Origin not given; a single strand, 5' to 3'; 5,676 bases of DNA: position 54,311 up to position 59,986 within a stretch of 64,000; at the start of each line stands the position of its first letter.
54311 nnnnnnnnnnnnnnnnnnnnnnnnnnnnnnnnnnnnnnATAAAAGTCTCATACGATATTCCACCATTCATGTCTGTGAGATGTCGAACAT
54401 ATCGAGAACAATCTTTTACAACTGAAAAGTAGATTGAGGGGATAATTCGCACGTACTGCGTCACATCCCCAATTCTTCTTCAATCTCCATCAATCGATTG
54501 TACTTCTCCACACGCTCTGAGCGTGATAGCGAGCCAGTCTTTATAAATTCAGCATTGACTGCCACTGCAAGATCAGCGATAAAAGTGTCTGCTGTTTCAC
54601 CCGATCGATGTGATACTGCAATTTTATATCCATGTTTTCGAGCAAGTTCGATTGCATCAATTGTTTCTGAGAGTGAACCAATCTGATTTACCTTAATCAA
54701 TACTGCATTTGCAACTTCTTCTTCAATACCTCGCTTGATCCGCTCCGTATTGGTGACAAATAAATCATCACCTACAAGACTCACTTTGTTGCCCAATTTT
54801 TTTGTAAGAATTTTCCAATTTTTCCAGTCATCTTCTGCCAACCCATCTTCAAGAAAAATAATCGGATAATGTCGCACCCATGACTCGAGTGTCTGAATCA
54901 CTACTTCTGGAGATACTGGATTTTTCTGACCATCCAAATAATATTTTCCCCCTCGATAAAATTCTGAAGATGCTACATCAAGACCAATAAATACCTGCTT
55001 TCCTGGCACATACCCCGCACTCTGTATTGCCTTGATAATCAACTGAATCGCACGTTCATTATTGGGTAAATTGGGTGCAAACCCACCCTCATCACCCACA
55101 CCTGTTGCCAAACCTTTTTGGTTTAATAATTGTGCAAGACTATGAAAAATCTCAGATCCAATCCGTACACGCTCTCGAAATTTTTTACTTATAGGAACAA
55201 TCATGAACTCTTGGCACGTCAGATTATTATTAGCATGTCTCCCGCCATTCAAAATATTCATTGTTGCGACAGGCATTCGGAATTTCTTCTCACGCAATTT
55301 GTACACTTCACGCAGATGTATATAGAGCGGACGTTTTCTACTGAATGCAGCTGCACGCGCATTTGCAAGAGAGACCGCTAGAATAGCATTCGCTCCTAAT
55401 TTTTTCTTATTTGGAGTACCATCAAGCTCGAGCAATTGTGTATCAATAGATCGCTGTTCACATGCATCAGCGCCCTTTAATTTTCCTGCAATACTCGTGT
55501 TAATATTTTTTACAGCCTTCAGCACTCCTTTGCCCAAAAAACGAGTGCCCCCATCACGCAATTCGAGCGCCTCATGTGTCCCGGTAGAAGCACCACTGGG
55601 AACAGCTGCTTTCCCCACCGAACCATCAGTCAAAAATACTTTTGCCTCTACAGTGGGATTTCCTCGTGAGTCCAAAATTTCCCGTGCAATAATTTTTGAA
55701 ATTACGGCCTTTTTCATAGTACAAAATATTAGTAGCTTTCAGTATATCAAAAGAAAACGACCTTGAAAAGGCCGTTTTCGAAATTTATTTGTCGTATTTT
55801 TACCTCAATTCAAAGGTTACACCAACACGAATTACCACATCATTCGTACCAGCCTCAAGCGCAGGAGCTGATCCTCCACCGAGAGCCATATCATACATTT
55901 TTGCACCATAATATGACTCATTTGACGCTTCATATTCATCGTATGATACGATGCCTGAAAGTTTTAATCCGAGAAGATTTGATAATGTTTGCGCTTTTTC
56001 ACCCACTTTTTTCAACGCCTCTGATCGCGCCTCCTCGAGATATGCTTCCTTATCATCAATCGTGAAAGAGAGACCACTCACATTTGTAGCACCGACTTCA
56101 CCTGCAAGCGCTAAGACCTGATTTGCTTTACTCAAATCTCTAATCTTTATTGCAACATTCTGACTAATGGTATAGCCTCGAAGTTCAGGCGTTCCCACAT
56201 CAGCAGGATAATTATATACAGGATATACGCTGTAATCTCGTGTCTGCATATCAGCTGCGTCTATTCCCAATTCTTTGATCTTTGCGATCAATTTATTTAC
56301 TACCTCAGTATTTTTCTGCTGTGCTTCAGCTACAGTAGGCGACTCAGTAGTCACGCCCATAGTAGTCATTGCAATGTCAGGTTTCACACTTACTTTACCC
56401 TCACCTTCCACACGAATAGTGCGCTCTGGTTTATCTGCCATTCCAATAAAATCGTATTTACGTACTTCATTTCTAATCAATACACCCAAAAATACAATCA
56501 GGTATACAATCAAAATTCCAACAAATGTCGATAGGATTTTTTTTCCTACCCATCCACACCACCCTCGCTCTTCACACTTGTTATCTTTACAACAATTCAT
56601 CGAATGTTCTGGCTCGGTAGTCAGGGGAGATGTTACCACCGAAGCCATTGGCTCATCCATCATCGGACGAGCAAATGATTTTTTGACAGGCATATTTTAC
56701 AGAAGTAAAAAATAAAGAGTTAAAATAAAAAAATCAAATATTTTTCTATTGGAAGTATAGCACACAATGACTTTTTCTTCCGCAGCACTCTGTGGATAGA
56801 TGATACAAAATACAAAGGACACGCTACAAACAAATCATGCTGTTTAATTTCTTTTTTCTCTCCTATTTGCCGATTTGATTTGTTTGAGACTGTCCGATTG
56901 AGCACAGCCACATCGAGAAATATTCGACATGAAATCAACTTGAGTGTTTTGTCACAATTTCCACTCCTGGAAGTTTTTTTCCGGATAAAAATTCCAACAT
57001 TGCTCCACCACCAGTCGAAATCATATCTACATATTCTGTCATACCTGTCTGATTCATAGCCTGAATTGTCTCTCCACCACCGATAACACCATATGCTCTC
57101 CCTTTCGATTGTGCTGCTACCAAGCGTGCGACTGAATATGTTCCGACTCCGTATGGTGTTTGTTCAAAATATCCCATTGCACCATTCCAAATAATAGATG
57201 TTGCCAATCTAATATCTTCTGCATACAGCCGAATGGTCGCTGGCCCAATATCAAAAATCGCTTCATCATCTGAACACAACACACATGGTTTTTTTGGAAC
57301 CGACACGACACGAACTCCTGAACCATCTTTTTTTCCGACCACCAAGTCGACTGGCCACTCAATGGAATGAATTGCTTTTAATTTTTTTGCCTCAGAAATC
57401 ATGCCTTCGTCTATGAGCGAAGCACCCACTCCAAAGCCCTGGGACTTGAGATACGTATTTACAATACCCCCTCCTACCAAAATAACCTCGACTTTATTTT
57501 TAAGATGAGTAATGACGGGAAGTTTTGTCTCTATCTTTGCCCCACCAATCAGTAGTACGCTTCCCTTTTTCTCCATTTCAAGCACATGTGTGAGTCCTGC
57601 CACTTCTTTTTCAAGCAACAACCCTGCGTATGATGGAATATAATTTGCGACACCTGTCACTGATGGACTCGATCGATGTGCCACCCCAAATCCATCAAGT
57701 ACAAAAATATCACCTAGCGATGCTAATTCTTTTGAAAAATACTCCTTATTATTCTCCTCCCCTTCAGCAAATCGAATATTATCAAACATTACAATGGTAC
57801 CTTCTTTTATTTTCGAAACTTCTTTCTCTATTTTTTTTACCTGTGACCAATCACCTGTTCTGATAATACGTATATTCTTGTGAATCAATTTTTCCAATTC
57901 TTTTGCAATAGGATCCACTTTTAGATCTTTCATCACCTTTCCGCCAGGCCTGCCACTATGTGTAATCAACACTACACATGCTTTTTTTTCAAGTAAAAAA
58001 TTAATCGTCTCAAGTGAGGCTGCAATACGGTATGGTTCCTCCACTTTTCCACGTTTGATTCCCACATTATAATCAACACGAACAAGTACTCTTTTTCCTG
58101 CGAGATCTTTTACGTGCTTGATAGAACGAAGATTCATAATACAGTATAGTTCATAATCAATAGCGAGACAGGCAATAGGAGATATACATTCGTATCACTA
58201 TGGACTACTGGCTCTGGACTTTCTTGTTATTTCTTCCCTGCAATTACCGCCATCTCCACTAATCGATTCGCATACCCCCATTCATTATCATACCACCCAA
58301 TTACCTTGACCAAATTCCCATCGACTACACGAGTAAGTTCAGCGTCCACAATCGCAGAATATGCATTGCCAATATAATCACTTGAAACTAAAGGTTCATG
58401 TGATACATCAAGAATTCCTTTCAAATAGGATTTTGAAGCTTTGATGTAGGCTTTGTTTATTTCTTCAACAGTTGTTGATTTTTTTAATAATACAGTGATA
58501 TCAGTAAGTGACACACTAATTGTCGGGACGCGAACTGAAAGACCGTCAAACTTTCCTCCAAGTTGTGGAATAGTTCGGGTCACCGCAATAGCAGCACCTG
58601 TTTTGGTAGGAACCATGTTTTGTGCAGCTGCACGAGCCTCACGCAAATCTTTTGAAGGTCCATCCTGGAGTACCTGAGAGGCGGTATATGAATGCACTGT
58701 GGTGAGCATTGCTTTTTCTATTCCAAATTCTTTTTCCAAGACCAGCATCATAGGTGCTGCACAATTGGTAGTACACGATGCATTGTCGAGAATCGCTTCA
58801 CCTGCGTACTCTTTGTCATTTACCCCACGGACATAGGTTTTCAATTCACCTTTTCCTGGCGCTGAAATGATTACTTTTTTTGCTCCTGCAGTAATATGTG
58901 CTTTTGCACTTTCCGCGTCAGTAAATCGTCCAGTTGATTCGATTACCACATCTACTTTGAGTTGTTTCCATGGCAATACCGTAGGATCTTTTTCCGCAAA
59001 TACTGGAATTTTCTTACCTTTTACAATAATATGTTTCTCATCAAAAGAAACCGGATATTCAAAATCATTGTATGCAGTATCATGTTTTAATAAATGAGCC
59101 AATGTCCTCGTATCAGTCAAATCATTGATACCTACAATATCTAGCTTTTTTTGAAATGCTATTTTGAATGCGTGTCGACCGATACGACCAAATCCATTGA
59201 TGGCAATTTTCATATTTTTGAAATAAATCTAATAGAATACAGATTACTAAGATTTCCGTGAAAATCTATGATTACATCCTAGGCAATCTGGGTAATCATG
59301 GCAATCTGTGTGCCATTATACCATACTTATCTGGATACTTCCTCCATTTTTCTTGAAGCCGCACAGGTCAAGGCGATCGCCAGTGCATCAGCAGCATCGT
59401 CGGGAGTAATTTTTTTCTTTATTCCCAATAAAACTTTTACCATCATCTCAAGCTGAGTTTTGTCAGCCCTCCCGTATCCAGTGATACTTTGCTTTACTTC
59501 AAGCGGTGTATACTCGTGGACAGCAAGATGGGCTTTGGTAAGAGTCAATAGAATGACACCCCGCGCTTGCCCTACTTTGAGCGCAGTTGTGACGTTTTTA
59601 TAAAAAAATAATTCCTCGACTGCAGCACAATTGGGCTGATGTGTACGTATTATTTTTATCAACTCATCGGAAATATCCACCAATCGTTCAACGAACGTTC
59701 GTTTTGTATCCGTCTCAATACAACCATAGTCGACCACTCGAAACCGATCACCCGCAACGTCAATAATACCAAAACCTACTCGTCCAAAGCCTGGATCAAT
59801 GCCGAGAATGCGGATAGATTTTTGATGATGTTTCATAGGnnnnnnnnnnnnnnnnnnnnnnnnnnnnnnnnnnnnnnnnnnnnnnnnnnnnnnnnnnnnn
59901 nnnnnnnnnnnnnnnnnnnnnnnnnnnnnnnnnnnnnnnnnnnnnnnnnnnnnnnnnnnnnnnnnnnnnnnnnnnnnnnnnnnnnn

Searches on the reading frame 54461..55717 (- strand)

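Call 85: search_protein_families(library=pfam, proteins=[window:54461-55717:-], max_evalue=0.001)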
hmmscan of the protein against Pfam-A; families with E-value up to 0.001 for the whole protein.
window:54461-55717:- (418 aa): 4 families
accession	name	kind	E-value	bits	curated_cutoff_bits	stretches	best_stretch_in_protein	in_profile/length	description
PF00113.28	Enolase_C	-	3.5e-108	361.8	21.5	1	147-417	3-282/296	Enolase, C-terminal TIM barrel domain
PF03952.21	Enolase_N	-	7.6e-55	185.1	35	1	6-135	1-131/131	Enolase, N-terminal domain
PF07476.17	MAAL_C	-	1.2e-06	28.4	27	1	304-390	132-219/249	Methylaspartate ammonia-lyase C-terminus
PF13378.12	MR_MLE_C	-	5.6e-05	23.4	29.4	1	274-390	61-174/219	Enolase C-terminal domain-like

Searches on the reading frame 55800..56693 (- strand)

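Call 85: search_protein_families(library=pfam, proteins=[window:55800-56693:-], max_evalue=0.001)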
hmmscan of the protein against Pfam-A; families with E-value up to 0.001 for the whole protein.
window:55800-56693:- (297 aa): 1 family
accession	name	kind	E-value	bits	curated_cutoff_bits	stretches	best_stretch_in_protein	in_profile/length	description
PF04402.19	SIMPL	-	4.7e-48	164.6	25.2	1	93-294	1-205/205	Protein of unknown function (DUF541)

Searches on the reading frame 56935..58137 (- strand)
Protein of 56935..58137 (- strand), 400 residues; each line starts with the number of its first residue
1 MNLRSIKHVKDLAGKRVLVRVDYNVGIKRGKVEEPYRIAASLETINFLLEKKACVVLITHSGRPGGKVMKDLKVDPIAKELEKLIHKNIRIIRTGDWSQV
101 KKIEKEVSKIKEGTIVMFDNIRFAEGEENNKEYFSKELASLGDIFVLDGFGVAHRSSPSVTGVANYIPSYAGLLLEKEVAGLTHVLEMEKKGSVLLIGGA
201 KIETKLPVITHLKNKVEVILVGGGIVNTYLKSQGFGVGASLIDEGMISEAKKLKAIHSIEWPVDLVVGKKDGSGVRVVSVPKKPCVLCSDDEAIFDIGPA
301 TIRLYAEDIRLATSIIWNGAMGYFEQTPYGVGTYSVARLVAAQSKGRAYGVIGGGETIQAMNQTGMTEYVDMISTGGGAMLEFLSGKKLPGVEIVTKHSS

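Call 85: search_protein_families(library=pfam, proteins=[window:56935-58137:-], max_evalue=0.001)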
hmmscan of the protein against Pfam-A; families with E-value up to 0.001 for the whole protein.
window:56935-58137:- (400 aa): 1 family
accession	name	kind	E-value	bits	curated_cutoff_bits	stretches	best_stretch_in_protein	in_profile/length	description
PF00162.24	PGK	-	2.1e-111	373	27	1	11-387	5-379/379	Phosphoglycerate kinase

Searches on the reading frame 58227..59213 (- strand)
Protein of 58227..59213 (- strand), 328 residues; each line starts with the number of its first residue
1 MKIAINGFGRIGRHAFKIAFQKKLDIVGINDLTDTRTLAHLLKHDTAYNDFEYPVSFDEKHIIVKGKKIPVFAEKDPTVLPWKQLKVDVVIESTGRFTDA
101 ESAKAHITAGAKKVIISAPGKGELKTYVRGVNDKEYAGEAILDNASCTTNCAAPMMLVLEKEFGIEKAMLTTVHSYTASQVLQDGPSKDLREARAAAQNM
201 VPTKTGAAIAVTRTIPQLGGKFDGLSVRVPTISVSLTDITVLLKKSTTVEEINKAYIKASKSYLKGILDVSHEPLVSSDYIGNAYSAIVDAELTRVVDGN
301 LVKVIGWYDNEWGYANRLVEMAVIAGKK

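Call 85: search_protein_families(library=pfam, proteins=[window:58227-59213:-], max_evalue=0.001)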
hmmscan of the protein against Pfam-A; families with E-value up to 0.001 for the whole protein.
window:58227-59213:- (328 aa): 2 families
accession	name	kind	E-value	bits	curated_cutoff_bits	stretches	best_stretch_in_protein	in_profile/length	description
PF02800.25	Gp_dh_C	-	3.5e-58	196.1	24.4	1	153-308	2-158/158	Glyceraldehyde 3-phosphate dehydrogenase, C-terminal domain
PF00044.30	Gp_dh_N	-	1.8e-35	121.7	31.7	1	1-99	1-100/101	Glyceraldehyde 3-phosphate dehydrogenase, NAD binding domain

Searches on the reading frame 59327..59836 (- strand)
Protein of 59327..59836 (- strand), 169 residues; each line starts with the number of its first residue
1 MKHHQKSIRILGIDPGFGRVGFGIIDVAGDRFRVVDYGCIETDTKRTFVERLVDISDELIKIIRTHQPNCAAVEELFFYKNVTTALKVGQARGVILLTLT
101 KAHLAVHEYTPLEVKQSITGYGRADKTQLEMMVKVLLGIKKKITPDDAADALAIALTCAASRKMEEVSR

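Call 85: search_protein_families(library=pfam, proteins=[window:59327-59836:-], max_evalue=0.001)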
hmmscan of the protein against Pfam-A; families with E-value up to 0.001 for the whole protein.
window:59327-59836:- (169 aa): 1 family
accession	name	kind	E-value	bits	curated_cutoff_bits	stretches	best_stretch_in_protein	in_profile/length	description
PF02075.23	RuvC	-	5.6e-52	176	22.2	1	10-157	1-147/148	Crossover junction endodeoxyribonuclease RuvC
